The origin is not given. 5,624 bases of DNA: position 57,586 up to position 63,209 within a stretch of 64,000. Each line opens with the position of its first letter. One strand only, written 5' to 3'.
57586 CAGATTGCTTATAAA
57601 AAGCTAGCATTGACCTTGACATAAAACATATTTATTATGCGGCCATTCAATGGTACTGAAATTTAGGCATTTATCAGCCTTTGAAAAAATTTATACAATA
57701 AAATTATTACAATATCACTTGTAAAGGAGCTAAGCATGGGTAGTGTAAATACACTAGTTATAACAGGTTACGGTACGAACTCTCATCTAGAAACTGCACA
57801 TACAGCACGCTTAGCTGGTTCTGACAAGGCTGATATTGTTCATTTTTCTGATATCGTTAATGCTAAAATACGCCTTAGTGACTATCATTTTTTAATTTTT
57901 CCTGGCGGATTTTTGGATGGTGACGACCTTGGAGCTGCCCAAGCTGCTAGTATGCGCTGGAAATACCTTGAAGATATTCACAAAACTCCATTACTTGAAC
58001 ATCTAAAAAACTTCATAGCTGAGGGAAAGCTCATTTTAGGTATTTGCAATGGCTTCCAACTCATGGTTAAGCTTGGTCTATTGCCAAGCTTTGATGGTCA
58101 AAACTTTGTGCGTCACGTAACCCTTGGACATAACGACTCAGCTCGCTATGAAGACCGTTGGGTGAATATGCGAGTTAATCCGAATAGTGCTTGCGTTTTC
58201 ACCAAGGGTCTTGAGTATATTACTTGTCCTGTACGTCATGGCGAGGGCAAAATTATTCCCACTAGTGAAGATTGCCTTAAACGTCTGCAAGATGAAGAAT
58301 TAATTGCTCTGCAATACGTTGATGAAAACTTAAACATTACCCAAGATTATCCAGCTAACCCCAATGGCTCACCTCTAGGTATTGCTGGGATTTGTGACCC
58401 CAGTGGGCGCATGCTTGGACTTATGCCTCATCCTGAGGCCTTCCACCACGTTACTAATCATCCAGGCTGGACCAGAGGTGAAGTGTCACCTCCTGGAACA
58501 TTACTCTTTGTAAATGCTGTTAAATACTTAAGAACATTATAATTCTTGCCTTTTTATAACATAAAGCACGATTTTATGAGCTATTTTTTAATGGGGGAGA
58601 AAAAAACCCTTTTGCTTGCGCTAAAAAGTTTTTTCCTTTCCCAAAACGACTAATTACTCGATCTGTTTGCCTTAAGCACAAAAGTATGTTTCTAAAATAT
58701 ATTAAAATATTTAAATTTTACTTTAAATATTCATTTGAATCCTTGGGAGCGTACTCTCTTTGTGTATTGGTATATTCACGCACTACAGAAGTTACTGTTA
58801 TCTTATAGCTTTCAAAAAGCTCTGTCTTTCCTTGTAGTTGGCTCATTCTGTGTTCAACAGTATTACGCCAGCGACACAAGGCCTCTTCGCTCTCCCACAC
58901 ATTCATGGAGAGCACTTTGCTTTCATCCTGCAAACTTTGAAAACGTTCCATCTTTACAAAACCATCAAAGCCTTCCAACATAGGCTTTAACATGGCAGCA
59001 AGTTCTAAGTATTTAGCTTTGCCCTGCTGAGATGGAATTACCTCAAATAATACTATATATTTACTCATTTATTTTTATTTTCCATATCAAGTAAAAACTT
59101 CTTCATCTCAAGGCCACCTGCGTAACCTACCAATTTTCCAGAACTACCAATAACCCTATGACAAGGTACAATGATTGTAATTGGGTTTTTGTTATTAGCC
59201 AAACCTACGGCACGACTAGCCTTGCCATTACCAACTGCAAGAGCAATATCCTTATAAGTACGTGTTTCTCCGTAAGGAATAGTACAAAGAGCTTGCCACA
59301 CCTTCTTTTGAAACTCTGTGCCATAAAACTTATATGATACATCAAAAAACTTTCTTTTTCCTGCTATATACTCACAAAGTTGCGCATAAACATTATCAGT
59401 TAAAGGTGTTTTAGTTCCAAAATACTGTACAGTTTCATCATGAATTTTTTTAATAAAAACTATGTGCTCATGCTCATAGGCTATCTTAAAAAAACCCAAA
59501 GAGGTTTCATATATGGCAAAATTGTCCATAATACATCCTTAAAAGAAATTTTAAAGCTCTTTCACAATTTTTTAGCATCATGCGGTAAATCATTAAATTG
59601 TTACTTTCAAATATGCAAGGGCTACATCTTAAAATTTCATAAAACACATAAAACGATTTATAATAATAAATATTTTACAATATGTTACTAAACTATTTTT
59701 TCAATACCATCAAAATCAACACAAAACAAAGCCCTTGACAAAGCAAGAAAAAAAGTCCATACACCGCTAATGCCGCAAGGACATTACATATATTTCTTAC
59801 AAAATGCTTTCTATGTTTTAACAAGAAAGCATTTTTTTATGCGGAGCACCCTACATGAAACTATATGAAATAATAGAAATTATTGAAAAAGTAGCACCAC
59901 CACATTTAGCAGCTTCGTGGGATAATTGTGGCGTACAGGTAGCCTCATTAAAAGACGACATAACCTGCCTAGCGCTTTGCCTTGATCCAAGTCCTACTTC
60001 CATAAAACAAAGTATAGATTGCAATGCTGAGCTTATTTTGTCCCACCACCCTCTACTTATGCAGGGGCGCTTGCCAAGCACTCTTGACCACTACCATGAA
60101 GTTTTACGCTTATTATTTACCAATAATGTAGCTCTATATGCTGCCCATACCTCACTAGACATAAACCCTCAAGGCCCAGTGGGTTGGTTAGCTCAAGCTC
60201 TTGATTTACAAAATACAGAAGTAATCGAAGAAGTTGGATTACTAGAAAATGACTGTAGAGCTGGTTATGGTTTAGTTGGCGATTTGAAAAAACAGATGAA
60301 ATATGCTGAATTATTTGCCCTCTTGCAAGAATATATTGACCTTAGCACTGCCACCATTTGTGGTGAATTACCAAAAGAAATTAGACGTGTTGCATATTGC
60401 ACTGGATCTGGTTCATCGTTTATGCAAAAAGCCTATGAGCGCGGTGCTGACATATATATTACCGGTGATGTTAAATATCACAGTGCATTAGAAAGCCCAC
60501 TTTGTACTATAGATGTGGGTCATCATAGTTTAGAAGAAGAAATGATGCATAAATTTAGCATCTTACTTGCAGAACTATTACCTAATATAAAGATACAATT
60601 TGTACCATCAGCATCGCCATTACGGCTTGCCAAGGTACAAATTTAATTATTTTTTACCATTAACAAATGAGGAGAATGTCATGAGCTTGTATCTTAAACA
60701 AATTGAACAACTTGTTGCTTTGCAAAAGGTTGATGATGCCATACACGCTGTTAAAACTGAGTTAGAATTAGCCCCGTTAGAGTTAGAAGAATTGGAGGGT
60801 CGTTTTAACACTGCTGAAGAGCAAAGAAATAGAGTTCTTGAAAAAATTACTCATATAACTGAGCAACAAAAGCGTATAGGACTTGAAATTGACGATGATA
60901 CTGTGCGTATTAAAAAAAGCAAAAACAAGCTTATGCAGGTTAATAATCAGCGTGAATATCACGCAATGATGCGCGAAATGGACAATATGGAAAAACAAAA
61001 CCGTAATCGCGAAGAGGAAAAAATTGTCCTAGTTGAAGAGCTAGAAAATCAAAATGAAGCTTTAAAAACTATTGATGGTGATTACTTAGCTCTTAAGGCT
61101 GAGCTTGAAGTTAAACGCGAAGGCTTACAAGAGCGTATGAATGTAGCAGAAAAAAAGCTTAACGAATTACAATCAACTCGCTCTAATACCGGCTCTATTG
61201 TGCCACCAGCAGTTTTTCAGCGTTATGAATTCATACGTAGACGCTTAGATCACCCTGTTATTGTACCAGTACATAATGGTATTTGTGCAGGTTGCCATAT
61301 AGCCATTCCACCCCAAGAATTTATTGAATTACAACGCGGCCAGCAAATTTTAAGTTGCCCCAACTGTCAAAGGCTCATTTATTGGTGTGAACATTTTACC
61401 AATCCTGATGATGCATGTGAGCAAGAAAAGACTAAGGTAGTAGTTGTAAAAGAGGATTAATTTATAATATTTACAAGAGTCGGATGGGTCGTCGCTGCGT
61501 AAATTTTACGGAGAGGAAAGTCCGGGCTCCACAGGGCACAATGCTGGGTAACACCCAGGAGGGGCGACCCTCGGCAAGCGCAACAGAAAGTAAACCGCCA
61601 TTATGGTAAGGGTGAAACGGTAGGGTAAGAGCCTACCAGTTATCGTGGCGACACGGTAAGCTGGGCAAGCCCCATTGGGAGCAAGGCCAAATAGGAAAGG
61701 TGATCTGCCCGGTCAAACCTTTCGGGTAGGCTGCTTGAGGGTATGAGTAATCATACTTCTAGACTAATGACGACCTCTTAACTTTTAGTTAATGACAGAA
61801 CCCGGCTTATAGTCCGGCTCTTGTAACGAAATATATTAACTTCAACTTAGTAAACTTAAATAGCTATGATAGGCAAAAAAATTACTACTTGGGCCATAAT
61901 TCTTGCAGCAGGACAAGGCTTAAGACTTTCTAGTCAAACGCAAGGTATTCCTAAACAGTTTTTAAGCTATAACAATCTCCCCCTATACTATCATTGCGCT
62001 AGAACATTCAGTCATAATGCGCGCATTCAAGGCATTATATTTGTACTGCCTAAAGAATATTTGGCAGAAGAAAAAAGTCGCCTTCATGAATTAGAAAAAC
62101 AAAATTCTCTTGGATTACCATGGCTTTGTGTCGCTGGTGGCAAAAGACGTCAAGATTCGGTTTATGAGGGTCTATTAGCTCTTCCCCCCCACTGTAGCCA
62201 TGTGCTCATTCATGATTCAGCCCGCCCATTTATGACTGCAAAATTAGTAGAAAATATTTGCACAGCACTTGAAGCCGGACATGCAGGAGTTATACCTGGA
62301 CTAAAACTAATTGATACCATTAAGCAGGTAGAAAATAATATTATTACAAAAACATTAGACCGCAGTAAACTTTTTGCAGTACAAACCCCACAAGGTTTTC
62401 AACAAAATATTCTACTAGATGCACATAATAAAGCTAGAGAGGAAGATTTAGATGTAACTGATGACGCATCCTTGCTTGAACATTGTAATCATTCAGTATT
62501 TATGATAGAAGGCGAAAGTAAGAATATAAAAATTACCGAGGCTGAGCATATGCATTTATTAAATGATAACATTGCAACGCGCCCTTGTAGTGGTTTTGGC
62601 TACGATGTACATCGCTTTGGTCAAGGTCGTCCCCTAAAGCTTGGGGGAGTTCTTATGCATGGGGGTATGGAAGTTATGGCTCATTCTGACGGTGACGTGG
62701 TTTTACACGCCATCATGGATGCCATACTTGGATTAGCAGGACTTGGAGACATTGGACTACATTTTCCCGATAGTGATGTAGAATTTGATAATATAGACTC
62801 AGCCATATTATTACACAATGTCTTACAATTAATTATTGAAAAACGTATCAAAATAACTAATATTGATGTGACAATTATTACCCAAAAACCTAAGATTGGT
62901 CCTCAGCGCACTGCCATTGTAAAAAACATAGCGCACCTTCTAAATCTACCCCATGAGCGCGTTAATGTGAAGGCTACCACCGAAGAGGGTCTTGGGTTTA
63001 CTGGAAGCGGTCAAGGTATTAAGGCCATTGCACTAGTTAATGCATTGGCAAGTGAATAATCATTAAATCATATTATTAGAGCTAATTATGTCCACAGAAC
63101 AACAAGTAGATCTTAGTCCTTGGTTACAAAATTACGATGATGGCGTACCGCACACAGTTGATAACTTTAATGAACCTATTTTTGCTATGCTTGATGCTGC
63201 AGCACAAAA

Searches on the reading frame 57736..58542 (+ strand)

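Call 82: search_protein_families(library=pfam, proteins=[window:57736-58542:+], max_evalue=0.0001)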
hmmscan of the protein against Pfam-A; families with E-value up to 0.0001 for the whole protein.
window:57736-58542:+ (268 aa): 1 family
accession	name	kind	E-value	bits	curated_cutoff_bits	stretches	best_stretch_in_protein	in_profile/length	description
PF13507.12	GATase_5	-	1.5e-86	290.2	27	1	5-265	3-260/260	CobB/CobQ-like glutamine amidotransferase domain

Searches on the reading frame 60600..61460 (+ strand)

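Call 82: search_protein_families(library=pfam, proteins=[window:60600-61460:+], max_evalue=0.0001)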
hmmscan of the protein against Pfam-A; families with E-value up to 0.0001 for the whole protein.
window:60600-61460:+ (286 aa): 2 families
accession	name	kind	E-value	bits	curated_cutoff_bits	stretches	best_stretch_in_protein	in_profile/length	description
PF02591.20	Zn_ribbon_9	-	3.9e-12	46.5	29.1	1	229-259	2-32/33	C4-type zinc ribbon domain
PF24481.2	CT398_CC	-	8.7e-06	26.1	27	1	41-215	1-178/180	CT398-like coiled coil hairpin domain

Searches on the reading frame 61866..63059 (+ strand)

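Call 82: search_protein_families(library=pfam, proteins=[window:61866-63059:+], max_evalue=0.0001)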
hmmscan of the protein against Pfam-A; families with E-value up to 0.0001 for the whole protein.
window:61866-63059:+ (397 aa): 3 families
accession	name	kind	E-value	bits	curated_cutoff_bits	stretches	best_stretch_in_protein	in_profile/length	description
PF02542.21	YgbB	-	1.3e-58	198.1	26.7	1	243-391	4-152/155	YgbB family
PF01128.25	IspD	-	4.4e-54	184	27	1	10-230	3-213/221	2-C-methyl-D-erythritol 4-phosphate cytidylyltransferase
PF12804.13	NTP_transf_3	-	4.3e-06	27.4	27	1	10-143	1-120/160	MobA-like NTP transferase domain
